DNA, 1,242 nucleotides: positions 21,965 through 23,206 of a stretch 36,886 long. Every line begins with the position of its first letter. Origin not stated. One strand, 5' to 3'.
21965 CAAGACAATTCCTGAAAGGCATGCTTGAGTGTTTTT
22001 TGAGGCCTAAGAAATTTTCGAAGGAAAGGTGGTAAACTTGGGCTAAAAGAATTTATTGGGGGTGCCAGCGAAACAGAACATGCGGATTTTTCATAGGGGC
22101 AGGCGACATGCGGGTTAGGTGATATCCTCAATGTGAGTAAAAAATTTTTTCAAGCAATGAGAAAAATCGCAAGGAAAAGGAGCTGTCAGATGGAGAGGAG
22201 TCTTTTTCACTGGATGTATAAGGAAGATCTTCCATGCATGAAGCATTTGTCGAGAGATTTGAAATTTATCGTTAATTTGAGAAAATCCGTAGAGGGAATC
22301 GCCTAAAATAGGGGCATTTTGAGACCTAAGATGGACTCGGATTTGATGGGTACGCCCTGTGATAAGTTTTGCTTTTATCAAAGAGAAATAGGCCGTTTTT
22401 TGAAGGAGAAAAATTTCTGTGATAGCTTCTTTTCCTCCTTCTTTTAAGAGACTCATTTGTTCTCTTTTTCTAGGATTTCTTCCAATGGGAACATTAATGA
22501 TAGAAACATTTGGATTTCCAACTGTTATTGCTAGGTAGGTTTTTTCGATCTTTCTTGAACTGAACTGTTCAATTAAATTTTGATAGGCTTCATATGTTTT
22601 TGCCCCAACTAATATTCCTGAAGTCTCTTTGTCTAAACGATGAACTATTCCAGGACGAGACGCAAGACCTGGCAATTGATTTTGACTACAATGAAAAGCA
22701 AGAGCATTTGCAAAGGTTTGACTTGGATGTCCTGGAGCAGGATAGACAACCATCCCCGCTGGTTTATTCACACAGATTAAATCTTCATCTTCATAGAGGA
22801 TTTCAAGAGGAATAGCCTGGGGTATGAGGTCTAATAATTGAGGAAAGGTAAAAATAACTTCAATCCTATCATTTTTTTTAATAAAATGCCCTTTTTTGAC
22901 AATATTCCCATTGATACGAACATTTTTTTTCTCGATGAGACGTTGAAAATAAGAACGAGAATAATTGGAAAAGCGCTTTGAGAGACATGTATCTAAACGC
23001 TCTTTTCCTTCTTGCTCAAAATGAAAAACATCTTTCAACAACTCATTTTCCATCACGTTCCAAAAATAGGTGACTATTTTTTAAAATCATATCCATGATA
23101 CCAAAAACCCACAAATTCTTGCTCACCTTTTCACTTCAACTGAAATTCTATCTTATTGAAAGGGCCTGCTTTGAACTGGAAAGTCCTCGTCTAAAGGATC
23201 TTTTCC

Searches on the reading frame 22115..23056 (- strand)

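Call 43: search_protein_families(library=pfam, proteins=[window:22115-23056:-], max_evalue=0.001)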
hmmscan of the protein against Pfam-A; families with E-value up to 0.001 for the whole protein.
window:22115-23056:- (313 aa): 2 families
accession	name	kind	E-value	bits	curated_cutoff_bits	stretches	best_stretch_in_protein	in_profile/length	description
PF00849.27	PseudoU_synth_2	-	5.4e-33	114.8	26.8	1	92-244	1-151/152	RNA pseudouridylate synthase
PF01479.30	S4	-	1.7e-09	37.7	22.8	1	19-65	1-48/48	S4 domain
